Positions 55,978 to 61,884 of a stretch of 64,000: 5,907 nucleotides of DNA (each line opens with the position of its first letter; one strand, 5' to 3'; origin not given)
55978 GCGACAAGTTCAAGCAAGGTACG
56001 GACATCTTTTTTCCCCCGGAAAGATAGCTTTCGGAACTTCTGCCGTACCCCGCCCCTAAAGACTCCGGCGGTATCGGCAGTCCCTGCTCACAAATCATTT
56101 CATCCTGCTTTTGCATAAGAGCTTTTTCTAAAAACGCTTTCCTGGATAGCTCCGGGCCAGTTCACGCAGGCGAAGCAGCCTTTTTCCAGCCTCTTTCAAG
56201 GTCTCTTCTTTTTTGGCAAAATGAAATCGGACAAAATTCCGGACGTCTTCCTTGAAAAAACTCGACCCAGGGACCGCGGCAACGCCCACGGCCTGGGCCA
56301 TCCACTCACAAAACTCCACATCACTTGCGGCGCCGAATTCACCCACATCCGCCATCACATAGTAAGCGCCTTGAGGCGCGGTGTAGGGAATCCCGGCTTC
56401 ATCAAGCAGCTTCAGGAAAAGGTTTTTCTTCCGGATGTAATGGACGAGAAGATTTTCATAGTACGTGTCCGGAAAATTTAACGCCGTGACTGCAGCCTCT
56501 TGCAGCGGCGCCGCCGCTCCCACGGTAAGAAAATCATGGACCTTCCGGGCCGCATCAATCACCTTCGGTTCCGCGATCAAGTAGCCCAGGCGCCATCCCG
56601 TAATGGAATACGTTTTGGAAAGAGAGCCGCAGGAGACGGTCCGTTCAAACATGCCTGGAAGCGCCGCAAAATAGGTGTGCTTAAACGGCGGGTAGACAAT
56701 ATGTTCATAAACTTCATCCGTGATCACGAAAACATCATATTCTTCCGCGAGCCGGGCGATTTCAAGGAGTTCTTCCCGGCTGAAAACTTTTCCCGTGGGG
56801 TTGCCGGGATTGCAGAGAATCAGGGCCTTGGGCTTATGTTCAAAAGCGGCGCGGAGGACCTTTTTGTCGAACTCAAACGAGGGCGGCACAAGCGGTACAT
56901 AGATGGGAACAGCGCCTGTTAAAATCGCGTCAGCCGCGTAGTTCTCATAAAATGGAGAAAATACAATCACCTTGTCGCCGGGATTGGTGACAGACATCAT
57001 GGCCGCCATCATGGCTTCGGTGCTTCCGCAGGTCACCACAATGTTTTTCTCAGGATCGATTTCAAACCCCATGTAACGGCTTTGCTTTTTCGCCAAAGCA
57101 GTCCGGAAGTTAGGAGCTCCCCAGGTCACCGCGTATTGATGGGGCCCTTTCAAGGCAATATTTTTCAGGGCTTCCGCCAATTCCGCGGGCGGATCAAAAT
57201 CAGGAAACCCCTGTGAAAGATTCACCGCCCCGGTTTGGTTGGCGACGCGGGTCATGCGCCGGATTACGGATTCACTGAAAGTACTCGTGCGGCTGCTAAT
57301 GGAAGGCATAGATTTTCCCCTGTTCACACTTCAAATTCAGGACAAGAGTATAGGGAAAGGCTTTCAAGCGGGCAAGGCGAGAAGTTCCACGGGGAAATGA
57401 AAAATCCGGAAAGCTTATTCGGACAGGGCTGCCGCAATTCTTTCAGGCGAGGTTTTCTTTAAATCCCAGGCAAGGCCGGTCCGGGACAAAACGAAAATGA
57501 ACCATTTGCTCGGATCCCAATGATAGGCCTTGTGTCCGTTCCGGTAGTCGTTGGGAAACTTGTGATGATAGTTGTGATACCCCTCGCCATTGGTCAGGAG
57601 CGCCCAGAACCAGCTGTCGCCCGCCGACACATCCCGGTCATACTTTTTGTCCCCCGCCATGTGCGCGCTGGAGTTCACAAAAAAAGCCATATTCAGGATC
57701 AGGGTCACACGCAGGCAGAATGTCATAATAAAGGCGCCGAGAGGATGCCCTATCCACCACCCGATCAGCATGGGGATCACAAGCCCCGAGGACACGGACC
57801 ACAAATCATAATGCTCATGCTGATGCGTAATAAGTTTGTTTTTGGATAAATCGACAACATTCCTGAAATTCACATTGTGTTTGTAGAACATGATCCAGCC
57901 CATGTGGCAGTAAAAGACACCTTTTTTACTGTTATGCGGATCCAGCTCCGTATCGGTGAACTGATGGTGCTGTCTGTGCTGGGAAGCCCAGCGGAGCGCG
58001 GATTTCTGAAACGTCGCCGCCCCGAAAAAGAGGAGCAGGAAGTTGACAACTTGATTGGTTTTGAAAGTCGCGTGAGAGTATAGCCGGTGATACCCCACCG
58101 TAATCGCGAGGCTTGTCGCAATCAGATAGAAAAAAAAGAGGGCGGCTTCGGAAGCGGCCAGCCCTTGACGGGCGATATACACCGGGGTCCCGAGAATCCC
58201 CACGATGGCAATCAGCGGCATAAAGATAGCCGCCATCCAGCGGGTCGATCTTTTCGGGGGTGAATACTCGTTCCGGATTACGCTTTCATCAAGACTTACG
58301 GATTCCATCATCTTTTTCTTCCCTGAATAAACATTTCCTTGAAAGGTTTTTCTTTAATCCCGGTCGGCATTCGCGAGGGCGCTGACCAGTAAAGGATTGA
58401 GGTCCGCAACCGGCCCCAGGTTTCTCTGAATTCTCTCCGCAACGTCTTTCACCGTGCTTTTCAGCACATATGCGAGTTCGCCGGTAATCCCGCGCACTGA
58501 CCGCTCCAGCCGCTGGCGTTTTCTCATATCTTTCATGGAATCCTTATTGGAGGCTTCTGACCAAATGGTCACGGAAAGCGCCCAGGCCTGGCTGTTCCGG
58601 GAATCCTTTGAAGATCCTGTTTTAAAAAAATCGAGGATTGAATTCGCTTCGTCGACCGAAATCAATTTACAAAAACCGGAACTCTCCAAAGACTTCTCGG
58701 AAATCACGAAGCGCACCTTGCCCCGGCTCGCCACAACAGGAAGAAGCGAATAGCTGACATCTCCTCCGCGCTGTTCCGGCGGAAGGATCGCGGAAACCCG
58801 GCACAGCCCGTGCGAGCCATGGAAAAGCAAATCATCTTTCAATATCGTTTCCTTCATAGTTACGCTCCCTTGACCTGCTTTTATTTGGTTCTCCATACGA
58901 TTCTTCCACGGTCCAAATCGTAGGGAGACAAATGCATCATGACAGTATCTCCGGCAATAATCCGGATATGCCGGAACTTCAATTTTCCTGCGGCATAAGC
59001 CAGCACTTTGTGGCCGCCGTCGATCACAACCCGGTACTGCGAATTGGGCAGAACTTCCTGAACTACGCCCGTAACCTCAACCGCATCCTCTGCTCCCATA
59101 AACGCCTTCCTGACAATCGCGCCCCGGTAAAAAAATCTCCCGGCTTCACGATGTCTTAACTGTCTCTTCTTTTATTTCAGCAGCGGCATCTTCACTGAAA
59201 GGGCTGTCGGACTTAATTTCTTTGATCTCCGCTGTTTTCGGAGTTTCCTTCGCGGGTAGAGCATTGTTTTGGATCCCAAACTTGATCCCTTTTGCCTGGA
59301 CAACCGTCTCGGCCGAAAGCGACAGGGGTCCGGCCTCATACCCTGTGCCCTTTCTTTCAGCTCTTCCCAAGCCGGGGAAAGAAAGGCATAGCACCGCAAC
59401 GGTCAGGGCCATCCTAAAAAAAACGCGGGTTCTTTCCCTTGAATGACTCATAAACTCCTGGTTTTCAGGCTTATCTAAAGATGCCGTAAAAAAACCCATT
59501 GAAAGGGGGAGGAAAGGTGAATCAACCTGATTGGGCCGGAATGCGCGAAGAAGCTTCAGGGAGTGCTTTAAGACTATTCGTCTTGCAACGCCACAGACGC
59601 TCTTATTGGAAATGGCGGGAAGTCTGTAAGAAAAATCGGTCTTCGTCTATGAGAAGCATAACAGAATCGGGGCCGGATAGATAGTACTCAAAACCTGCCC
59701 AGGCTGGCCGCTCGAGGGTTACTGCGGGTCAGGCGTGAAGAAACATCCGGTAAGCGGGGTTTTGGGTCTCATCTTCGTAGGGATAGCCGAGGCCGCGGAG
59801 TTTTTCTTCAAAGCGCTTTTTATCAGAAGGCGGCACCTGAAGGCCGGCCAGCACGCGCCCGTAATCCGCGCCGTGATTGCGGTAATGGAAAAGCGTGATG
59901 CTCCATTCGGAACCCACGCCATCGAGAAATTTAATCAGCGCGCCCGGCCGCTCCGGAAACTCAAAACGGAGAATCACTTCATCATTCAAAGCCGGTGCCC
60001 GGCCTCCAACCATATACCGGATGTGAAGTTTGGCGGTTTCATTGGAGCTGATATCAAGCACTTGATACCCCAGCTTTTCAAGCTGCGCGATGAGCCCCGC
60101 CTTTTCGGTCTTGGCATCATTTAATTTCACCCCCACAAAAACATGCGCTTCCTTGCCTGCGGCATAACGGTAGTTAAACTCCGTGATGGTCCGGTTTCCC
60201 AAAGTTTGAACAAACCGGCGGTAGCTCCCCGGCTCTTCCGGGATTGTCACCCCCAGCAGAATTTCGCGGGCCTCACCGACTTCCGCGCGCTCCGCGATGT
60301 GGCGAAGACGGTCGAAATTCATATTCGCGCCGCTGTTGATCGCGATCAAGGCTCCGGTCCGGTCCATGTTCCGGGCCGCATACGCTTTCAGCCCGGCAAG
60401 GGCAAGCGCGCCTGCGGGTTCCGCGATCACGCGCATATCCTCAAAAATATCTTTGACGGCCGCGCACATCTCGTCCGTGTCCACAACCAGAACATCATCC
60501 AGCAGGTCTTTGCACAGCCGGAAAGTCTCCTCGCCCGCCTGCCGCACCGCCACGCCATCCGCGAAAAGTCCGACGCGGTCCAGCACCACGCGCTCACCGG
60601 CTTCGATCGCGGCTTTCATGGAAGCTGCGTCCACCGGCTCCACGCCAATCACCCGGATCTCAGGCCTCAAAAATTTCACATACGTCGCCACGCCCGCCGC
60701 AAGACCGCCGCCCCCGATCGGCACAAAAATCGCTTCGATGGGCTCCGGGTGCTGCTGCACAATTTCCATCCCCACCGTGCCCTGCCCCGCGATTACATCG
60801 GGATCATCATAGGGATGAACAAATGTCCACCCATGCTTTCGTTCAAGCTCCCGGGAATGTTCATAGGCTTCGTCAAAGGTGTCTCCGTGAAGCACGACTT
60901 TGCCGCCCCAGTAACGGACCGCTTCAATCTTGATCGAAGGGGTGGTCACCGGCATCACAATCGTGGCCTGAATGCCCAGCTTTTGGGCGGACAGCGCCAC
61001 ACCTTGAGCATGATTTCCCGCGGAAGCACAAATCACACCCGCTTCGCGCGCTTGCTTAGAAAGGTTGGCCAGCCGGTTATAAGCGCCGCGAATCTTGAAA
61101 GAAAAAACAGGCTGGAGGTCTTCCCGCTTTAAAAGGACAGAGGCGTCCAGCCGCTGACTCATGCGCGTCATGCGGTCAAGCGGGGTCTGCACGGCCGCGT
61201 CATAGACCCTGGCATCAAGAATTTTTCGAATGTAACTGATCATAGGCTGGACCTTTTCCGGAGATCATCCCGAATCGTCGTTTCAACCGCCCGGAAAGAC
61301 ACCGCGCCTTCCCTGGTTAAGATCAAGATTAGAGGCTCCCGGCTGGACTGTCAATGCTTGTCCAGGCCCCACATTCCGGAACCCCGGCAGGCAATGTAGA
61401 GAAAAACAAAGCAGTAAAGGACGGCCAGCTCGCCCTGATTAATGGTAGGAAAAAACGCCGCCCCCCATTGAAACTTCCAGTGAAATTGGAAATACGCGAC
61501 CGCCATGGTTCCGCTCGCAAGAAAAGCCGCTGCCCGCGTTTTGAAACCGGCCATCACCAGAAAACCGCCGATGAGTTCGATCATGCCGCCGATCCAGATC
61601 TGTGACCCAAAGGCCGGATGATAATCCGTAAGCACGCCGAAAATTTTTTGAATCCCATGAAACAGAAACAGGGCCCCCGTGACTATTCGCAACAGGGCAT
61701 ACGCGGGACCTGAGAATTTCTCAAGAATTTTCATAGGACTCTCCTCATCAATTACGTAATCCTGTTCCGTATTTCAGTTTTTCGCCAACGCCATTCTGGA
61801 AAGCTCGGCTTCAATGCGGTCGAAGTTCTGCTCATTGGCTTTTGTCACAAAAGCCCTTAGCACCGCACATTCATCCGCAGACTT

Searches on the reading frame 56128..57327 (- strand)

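Call 52: search_protein_families(library=pfam, proteins=[window:56128-57327:-], max_evalue=0.001)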
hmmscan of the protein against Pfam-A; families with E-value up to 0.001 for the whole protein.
window:56128-57327:- (399 aa): 3 families
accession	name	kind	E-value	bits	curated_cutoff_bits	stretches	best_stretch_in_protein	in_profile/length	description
PF00155.27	Aminotran_1_2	-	3.6e-65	220.9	19.7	1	35-383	4-360/361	Aminotransferase class I and II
PF01041.23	DegT_DnrJ_EryC1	-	4.3e-07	29.9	19.8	1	94-204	40-145/360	DegT/DnrJ/EryC1/StrS aminotransferase family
PF01053.26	Cys_Met_Meta_PP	-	0.00098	18.2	27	0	94-207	69-176/381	Cys/Met metabolism PLP-dependent enzyme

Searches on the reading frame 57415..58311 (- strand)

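Call 52: search_protein_families(library=pfam, proteins=[window:57415-58311:-], max_evalue=0.001)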
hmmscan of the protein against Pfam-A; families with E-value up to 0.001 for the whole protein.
window:57415-58311:- (298 aa): 1 family
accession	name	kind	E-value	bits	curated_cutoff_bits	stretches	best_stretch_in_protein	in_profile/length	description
PF00487.30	FA_desaturase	-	2.1e-16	60.9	29.7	1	57-258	5-229/253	Fatty acid desaturase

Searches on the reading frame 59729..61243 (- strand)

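Call 52: search_protein_families(library=pfam, proteins=[window:59729-61243:-], max_evalue=0.001)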
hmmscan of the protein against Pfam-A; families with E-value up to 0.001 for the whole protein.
window:59729-61243:- (504 aa): 2 families
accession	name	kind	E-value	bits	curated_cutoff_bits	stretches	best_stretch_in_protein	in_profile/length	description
PF00291.31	PALP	-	2.6e-84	283.5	35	1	16-295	4-285/295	Pyridoxal-phosphate dependent enzyme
PF00585.24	Thr_dehydrat_C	-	2.9e-52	174.9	27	2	419-502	7-91/91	C-terminal regulatory domain of Threonine dehydratase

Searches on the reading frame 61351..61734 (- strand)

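Call 70: search_protein_families(library=pfam, proteins=[window:61351-61734:-], max_evalue=0.001)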
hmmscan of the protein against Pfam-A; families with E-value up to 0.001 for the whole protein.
window:61351-61734:- (127 aa): 1 family
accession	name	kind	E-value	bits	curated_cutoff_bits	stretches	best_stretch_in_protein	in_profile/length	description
PF07681.17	DoxX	-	4.3e-12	46.9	23.6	1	13-86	3-85/85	DoxX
